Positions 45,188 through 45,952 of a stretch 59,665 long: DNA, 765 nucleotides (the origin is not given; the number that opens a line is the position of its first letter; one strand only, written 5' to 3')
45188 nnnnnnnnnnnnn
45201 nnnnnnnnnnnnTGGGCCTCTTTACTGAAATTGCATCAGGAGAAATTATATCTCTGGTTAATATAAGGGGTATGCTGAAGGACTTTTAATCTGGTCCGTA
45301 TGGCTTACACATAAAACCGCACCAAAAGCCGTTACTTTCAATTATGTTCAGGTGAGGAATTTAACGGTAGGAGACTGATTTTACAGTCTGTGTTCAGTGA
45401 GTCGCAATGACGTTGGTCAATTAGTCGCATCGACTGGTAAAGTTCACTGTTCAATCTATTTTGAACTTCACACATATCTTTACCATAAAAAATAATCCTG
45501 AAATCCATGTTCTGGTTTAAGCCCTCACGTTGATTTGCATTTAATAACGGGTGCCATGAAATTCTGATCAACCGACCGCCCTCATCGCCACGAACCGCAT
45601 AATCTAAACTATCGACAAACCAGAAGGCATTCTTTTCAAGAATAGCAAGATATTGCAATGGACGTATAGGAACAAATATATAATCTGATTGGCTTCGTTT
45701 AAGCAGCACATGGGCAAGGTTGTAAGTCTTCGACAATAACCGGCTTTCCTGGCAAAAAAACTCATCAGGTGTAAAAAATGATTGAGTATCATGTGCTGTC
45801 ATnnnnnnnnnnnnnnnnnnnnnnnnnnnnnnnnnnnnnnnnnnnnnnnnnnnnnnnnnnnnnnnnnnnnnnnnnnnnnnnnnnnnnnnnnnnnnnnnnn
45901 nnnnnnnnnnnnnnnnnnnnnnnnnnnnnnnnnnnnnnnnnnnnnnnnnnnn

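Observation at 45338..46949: The riboswitch output is two proteins of unrecognised family: a secreted N/D/T-rich protein and a 154-aa cytoplasmic protein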

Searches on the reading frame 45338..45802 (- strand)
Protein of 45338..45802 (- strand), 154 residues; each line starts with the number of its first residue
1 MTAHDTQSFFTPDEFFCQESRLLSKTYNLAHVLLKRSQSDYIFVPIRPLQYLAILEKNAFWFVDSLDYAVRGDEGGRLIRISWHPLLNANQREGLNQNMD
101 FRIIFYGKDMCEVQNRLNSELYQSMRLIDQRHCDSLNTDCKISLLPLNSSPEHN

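Call 3: search_protein_families(library=pfam, proteins=[window:45338-45802:-], max_evalue=1)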
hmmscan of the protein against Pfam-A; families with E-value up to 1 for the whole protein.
window:45338-45802:- (154 aa): 0 families

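Call 4: search_protein_families(library=ncbifam, proteins=[window:45338-45802:-], max_evalue=1)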
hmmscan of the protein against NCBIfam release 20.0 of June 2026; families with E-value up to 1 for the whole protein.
window:45338-45802:- (154 aa): 0 families

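Call 7: find_homologous_proteins(query=window:45338-45802:-, max_evalue=0.01)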
Query window:45338-45802:- (154 aa): 205 proteins with E <= 0.01 among 218 candidates; the best 120 are listed.
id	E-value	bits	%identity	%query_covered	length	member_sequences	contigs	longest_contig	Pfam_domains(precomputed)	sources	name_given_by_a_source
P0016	1.2e-100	352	100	100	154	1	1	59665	-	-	-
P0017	7.7e-91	320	92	99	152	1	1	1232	-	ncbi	-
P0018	5.8e-84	297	82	100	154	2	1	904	-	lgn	-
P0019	3.2e-83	295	82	100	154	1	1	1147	-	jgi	jgi:hypothetical protein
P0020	5.1e-80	285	79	100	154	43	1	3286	-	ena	-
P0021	2.6e-79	282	77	100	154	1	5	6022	-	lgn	-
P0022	2.8e-79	282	81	98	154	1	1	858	-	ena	-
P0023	9.3e-79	280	78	100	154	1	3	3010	-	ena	-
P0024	1.1e-78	280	79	100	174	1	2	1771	-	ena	-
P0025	1.7e-77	276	77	100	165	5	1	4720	-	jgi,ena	jgi:hypothetical protein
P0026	3.7e-77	275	78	97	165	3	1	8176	-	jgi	-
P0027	3.8e-77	275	77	100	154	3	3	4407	-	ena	-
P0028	3.8e-77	275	80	97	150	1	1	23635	-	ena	-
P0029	7.0e-77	274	79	97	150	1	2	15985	-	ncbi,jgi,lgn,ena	jgi:hypothetical protein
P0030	1.2e-76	274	76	99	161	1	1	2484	-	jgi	-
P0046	9.9e-75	267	78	97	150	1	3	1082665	-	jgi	-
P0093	9.9e-70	251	74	96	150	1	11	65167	-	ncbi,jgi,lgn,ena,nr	ncbi:MAG: hypothetical protein HON94_02390 [Methylococcales bacterium]|jgi:hypothetical protein|nr:h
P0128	3.6e-66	240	72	96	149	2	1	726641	-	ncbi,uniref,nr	ncbi:MAG: hypothetical protein DIZ80_04820 [endosymbiont of Galathealinum brachiosum]|uniref:Unchara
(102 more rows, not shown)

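Call 17: find_encoding_contigs(protein=P0046, flank=6000, max_places=1)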
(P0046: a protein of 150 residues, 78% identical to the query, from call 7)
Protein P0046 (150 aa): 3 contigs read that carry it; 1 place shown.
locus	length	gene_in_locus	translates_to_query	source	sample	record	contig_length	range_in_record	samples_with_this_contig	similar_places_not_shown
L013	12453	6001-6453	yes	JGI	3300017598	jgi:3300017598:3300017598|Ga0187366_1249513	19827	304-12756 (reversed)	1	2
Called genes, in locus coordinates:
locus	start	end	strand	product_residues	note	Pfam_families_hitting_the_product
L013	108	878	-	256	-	PF00027:cNMP_binding, PF13545:HTH_Crp_2, PF00325:Crp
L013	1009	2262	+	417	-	PF00989:PAS, PF13188:PAS_8 (weak), PF08448:PAS_4 (weak), PF13426:PAS_9, PF24820:Diguanyl_cycl_sensor (weak), PF07730:HisKA_3, PF02518:HATPase_c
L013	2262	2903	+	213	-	PF00072:Response_reg, PF00196:GerE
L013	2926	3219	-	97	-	-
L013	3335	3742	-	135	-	-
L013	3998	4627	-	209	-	PF00293:NUDIX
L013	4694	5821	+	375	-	PF01966:HD, PF13487:HD_5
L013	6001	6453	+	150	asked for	-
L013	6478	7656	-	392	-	PF01116:F_bP_aldolase, PF07876:Dabb (weak)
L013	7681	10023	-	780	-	PF00092:VWA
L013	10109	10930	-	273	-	PF07728:AAA_5, PF08406:CbbQ_C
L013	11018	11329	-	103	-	-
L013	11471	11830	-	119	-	PF00101:RuBisCO_small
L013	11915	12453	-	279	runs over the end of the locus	?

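Call 18: find_encoding_contigs(protein=P0128, flank=6000, max_places=1)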
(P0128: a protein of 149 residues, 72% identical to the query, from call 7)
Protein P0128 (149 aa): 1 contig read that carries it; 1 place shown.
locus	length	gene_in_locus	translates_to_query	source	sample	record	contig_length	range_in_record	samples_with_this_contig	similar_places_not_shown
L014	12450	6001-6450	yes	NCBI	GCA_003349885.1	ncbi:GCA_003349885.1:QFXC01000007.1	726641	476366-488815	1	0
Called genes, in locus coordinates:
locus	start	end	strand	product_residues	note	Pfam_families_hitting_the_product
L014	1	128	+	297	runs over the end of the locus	-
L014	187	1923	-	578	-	PF00072:Response_reg, PF00990:GGDEF, PF00563:EAL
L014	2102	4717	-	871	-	PF17900:Peptidase_M1_N, PF01433:Peptidase_M1, PF11940:DUF3458, PF17432:DUF3458_C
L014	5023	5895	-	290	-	PF00085:Thioredoxin, PF24575:TPR_Slam (faint), PF14559:TPR_19, PF14561:TPR_20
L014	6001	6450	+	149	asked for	-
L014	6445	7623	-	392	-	PF01116:F_bP_aldolase, PF07876:Dabb (weak)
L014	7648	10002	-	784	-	PF00092:VWA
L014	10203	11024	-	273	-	PF07728:AAA_5, PF08406:CbbQ_C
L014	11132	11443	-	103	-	-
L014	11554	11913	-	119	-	PF00101:RuBisCO_small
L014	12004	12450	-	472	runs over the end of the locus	PF02788:RuBisCO_large_N, PF00016:RuBisCO_large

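Call 19: find_encoding_contigs(protein=P0093, flank=6000, max_places=1)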
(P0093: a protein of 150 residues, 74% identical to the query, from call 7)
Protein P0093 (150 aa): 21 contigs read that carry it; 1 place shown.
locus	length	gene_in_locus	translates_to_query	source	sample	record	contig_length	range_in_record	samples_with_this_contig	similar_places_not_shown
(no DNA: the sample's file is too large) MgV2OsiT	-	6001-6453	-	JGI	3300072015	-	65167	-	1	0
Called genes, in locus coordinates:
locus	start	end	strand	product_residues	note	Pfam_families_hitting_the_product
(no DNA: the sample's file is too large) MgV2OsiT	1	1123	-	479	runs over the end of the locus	PF01406:tRNA-synt_1e, PF01921:tRNA-synt_1f (faint), PF00133:tRNA-synt_1 (faint), PF09334:tRNA-synt_1g, PF09190:DALR_2, PF23493:CysS_C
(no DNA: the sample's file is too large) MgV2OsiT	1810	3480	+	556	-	PF23914:TPR_CcmH_CycH (weak), PF12895:ANAPC3 (weak), PF13424:TPR_12 (weak), PF14559:TPR_19, PF13414:TPR_11 (weak), PF23914:TPR_CcmH_CycH, PF00515:TPR_1, PF13414:TPR_11, +17 more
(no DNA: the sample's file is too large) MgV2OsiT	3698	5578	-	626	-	-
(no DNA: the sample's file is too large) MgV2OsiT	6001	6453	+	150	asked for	-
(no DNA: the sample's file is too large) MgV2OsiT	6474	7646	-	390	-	PF01116:F_bP_aldolase, PF07876:Dabb (weak)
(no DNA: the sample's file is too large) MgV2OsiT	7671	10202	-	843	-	PF00092:VWA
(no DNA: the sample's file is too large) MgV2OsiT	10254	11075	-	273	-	PF07728:AAA_5, PF08406:CbbQ_C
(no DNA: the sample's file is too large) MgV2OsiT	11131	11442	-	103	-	-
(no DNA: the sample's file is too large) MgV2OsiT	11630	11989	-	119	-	PF00101:RuBisCO_small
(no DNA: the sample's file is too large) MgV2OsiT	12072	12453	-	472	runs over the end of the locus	PF02788:RuBisCO_large_N, PF00016:RuBisCO_large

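Call 24: search_solved_structures(query=A2, max_evalue=10)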
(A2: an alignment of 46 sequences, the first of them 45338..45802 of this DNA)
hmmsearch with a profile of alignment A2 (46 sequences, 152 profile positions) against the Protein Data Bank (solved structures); distinct sequences matched with E-value up to 10: 1.
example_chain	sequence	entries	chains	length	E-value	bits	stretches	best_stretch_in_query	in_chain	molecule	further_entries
4xlg_A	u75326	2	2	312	0.42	13.4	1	62-143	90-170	Structure-specific endonuclease subunit SLX1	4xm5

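Call 35: predict_structure(alignment_id=A2)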
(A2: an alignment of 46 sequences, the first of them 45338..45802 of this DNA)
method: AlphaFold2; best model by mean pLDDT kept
length: 154 residues; sequences in the alignment: 46
mean_pLDDT: 66.1   pTM: 0.60
mean pLDDT of the five models: 66.1, 49.8, 45.1, 36.6, 32.8
residues with pLDDT >= 90: 0; 70-90: 81; 50-70: 41; < 50: 32
segments of 3 or more residues with pLDDT < 50: 1-10, 69-71, 73-75, 140-150, 152-154
pLDDT, mean of each block of 10 residues (from residue 1): 39 65 79 79 83 79 64 52 55 62 71 81 87 65 38 40
secondary structure, 60 per line:
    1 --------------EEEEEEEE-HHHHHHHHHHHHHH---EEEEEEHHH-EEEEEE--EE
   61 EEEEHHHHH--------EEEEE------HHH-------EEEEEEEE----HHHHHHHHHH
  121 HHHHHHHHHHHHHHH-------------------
elements in order: E15-22 H24-37 E41-46 E51-56 E59-64 H65-69 E78-82 E99-106 H111-135

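Call 42: find_related_loci(query=A2, collection=genome_contigs, flank=8000)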
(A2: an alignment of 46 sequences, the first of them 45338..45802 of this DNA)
Query A2 (154 aa) in genome_contigs; peptide patterns used: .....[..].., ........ (x = any residue, [..] = any of these).
43 stretches matched a pattern; 19 encode a relative of the query (tblastn E <= 1e-3); 18 distinct loci.
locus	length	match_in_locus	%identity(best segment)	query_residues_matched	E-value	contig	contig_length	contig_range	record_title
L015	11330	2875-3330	80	1-152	2e-84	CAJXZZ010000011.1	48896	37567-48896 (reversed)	MAG TPA_asm: uncultured Gammaproteobacteria bacterium isolate SRR5242447_bin.13_MetaBAT_v2.12.1_MAG genome assembly, con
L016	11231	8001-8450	79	1-150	9e-83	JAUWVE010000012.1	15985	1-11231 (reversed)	MAG: Gammaproteobacteria bacterium isolate CSMAG_2624 CSMAG_2624_k141_1086000_length_15985_cov_12.1407, whole genome sho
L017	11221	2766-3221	74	1-152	4e-77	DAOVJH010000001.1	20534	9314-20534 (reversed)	MAG TPA_asm: Pseudomonadota bacterium isolate CSMAG_1388 CSMAG_1388_k141_1580894_length_20534_cov_45.6393, whole genome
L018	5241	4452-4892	75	1-147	6e-77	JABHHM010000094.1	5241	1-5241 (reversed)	MAG: Methylococcales bacterium isolate SI037_bin4 k141_3173344, whole genome shotgun sequence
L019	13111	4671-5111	73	1-147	2e-74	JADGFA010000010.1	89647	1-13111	MAG: Gammaproteobacteria bacterium isolate OB6 NODE_86_length_89647_cov_5.566880, whole genome shotgun sequence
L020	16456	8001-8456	67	1-152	4e-74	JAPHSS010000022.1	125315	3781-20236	MAG: Gammaproteobacteria bacterium isolate N3S-Bin_1 c_000000345152, whole genome shotgun sequence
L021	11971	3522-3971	73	1-150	3e-72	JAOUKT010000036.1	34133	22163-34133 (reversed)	MAG: Gammaproteobacteria bacterium isolate 8_1_Jan_SF_Bin54 8_1_Jan_SF_Bin54_scaffold_478_c1, whole genome shotgun seque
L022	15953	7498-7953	66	1-152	1e-71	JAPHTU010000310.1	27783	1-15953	MAG: Gammaproteobacteria bacterium isolate N2M-Bin_5 c_000000063084, whole genome shotgun sequence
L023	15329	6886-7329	70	1-148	3e-71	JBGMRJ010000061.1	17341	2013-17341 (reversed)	MAG: Gammaproteobacteria bacterium isolate N04_metabat2_bin.27 NODE_1122_length_17341_cov_13.348548, whole genome shotgu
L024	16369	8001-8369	83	1-123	9e-71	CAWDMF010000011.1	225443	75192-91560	MAG: uncultured Gammaproteobacteria bacterium isolate MFD03551.bin.2.90 genome assembly, contig: contig_13007, whole gen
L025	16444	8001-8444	68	1-148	8e-70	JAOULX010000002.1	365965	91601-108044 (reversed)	MAG: Gammaproteobacteria bacterium isolate 8_1_Jan_SF_Bin98 8_1_Jan_SF_Bin98_scaffold_5_c1, whole genome shotgun sequenc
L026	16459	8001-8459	65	1-153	9e-69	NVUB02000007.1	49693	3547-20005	MAG: Ectothiorhodospiraceae bacterium isolate NORP100 NORP100_7, whole genome shotgun sequence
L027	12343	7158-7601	58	1-148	1e-58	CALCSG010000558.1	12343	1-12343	MAG TPA_asm: uncultured Gammaproteobacteria bacterium isolate ERR2206791_bin.50_CONCOCT_v1.1_MAG genome assembly, contig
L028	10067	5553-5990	47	1-147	2e-45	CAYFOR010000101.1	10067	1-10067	MAG TPA_asm: uncultured Piscirickettsiaceae bacterium isolate ERP019367_co2_51 genome assembly, contig: NODE_4126_length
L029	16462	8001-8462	75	1-154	6e-80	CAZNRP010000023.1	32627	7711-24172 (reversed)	MAG TPA_asm: uncultured Thiohalophilus sp. isolate SRP128015_co1_353 genome assembly, contig: NODE_1453_length_32627_cov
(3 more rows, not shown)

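Call 46: fold_search(model_id=the predicted structure, library=pdb)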
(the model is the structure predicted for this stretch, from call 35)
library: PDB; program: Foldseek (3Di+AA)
matches with E <= 10: 530; with E <= 0.001: 0
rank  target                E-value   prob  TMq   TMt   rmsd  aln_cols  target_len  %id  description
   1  2f7l_A                2.2e-02  0.60  0.22  0.10  13.1       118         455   10  Crystal structure of Sulfolobus tokodaii phosphomannomutase/phosphoglucomutase (released 2006-12-05)
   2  1icx                  4.0e-02  0.38  0.28  0.28   7.6       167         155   12  CRYSTAL STRUCTURE OF PATHOGENESIS-RELATED PROTEIN LLPR10.1A FROM YELLOW LUPINE (released 2002-07-10)
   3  8t14_A                4.2e-02  0.63  0.30  0.14  13.2       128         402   11  ADP-bound Bcs1 (C7 symmetrized) (released 2024-06-05)
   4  9ix8_C                4.2e-02  0.63  0.26  0.12   7.7       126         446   10  Crystallization and structural characterization of phosphopentomutase from the hyperthermophilic archaeon Thermococcus (released 2024-12-18)
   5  2fpn                  4.8e-02  0.15  0.17  0.14  21.8       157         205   10  The crystal structure of the ywmB protein from Bacillus subtilis (released 2006-03-14)
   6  8tby_A                5.1e-02  0.47  0.28  0.15  13.2       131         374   12  Apo Bcs1, unsymmetrized (released 2024-06-05)
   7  4dbb                  7.3e-02  0.15  0.20  0.20  13.8       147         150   12  The PTB domain of Mint1 is autoinhibited by a helix in the C-terminal linker region (released 2012-03-07)
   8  6wnd_A                8.2e-02  0.35  0.28  0.17  12.2       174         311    9  Structure of the Rieske non-heme iron oxygenase GxtA with dideoxysaxitoxin bound (released 2020-06-17)
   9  3ijt_B                8.2e-02  0.15  0.21  0.22  13.6       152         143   10  Structural Characterization of SMU.440, a Hypothetical Protein from Streptococcus mutans (released 2009-08-25)
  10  9v9n_A                9.2e-02  0.38  0.30  0.09   9.6       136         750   10  Cryo-EM structure of KICSTOR CCC complex (state 5) (released 2025-11-12)
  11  2ldk_MODEL_1_A        9.2e-02  0.21  0.24  0.22  12.0       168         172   13  Solution NMR Structure of Protein AAur_3427 from Arthrobacter aurescens, Northeast Structural Genomics Consort (released 2011-06-22)
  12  5ur6                  1.0e-01  0.33  0.29  0.27   7.5       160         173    9  PYR1 bound to the rationally designed agonist cyanabactin (released 2017-11-22)
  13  3otl_A                1.1e-01  0.20  0.26  0.26   9.1       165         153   12  Three-dimensional Structure of the putative uncharacterized protein from Rhizobium leguminosarum at the resolution 1.9 (released 2010-09-22)
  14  2lnj_MODEL_1_A        1.1e-01  0.12  0.17  0.16  14.0       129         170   12  Solution Structure of Cyanobacterial PsbP (CyanoP) from Synechocystis sp. PCC 6803 (released 2012-06-06)
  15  8t7u_A                1.2e-01  0.38  0.30  0.14  12.9       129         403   12  ADP-bound Bcs1 (unsymmetrized) (released 2024-06-05)
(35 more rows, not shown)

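Call 75: search_protein_families(library=pfam, proteins=[L028:2855-5311:+, L028:6168-7583:+, L028:7626-9485:+, L024:6493-7107:-, L024:8599-9741:+, L024:10107-11516:+, L027:7995-8399:-, L027:11725-12096:-, L027:5871-6347:-, L024:5420-6406:-], max_evalue=0.001)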
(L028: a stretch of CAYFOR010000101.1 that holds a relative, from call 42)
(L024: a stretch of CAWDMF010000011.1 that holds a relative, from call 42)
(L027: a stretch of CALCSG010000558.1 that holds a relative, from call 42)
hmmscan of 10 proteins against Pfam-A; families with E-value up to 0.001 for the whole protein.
L028:2855-5311:+ (818 aa): 9 families
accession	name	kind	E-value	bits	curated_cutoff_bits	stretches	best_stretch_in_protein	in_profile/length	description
PF13426.13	PAS_9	-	2.8e-41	140.4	27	3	200-301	2-102/103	PAS domain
PF00989.32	PAS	-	6.3e-39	132.9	22.6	3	191-300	3-113/113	PAS fold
PF00072.30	Response_reg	-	3.9e-27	95.1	30.2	1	703-811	1-109/111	Response regulator receiver domain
PF02518.31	HATPase_c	-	4.2e-26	92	26.4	1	566-676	1-110/111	Histidine kinase-, DNA gyrase B-, and HSP90-like ATPase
PF13188.13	PAS_8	-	8.4e-22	76.7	21.8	2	315-363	1-49/65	PAS domain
PF08447.18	PAS_3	-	4.1e-20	72.3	25.6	2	213-296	3-88/89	PAS fold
PF00512.31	HisKA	-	5.8e-20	71.5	26.9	1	454-519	1-66/66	His Kinase A (phospho-acceptor) domain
PF08448.16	PAS_4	-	3.4e-17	63.1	23.1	2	321-435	1-109/110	PAS fold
PF12860.13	PAS_7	-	1.9e-05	25.2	27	0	321-439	1-115/115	PAS fold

L028:6168-7583:+ (471 aa): 2 families
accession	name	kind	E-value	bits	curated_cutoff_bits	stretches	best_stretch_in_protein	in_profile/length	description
PF05170.20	AsmA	-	4e-40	138.7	29.8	2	107-345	355-606/607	AsmA family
PF13116.12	YhdP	-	0.0001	20.8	46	1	83-373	881-1169/1224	YhdP protein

L028:7626-9485:+ (619 aa): 13 families
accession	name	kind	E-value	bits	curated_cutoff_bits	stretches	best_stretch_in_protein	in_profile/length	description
PF07719.23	TPR_2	-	4.8e-20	70.4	27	0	431-450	14-33/34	Tetratricopeptide repeat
PF13431.12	TPR_17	-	2.9e-18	65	24.4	0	543-575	1-33/34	Tetratricopeptide repeat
PF14559.12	TPR_19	-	2.4e-16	60.2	25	1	535-575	5-45/68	Tetratricopeptide repeat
PF00515.34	TPR_1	-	4.1e-16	58.5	27.8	0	528-553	8-33/34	Tetratricopeptide repeat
PF13181.12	TPR_8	-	1.1e-13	50.5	25.7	0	453-485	2-34/34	Tetratricopeptide repeat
PF00211.25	Guanylate_cyc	-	2.8e-13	50.3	21.9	1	11-162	9-172/183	Adenylate and Guanylate cyclase catalytic domain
PF13428.12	TPR_14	-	1.8e-11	43.9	23.5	0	457-495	6-44/44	Tetratricopeptide repeat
PF13414.12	TPR_11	-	2.7e-11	43.4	26.8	0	529-569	2-42/42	TPR repeat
PF13424.12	TPR_12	-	8.3e-08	32.8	30.1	0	430-481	15-74/77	Tetratricopeptide repeat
PF13432.12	TPR_16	-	1e-07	32.7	32.7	0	527-577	3-52/65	Tetratricopeptide repeat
PF12895.13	ANAPC3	-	5.7e-06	27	27.2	0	431-511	2-81/82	Anaphase-promoting complex, cyclosome, subunit 3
PF24575.1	TPR_Slam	-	0.00025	21.9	35.2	0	520-577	46-103/104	Surface lipoprotein assembly modifier, N-terminal TPR repeats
PF25068.1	ARM_TT21_4th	-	0.00032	21.4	30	0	433-482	14-62/153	Tetratricopeptide repeat protein 21 forth ARM domain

L024:6493-7107:- (204 aa): 2 families
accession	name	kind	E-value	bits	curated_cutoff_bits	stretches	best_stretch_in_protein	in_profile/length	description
PF03861.19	ANTAR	-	1.1e-19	70.4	27.3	1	145-197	2-54/54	ANTAR domain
PF00072.30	Response_reg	-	0.00082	20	30.2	0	44-122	27-106/111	Response regulator receiver domain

L024:8599-9741:+ (380 aa): 2 families
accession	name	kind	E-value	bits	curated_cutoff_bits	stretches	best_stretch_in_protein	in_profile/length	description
PF01545.26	Cation_efflux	-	5.3e-51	173.6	26.6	1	19-210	4-198/198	Cation efflux family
PF16916.11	ZT_dimer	-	1.5e-22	79.8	26.7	1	215-292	2-78/78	Dimerisation domain of Zinc Transporter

L024:10107-11516:+ (469 aa): 2 families
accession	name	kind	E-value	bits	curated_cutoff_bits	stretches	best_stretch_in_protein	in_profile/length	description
PF00120.29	Gln-synt_C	-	5.1e-136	453.7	24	1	103-466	2-344/344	Glutamine synthetase, catalytic domain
PF03951.24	Gln-synt_N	-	6.2e-30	103.1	33.4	1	14-95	1-82/82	Glutamine synthetase, beta-Grasp domain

L027:7995-8399:- (134 aa): 1 family
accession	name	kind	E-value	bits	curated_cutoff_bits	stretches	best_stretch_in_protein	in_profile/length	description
PF21841.1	DUF6900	-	3.1e-05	24.2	24.1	0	118-133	36-51/52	Family of unknown function (DUF6900)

L027:11725-12096:- (123 aa): 1 family
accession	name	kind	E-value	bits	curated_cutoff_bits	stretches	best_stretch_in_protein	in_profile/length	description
PF13366.12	PDDEXK_3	-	1.4e-39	135.5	22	1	11-122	4-114/117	PD-(D/E)XK nuclease superfamily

L027:5871-6347:- (158 aa): 2 families
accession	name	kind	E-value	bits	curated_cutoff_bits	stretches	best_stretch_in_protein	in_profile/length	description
PF07291.16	MauE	-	1.7e-05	25.5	27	1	33-111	5-84/128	Methylamine utilisation protein MauE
PF07681.17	DoxX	-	0.00065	20.7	23.6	1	33-113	2-82/85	DoxX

L024:5420-6406:- (328 aa): 1 family
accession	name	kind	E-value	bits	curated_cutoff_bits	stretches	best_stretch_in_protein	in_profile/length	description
PF10388.15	YkuI_C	-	0.0009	19.5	26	0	42-120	52-135/166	EAL-domain associated signalling protein domain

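Call 94: search_protein_families(library=padloc, proteins=[window:45338-45802:-], max_evalue=0.1)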
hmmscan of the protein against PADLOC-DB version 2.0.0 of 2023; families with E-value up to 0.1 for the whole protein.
window:45338-45802:- (154 aa): 0 families

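Call 95: search_protein_families(library=phrogs, proteins=[window:45338-45802:-], max_evalue=0.1)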
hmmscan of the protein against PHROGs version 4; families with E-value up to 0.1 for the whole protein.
window:45338-45802:- (154 aa): 1 family
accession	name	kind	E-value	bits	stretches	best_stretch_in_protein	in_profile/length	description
phrog_24021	-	unknown function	0.053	14.5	1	88-127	8-51/68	-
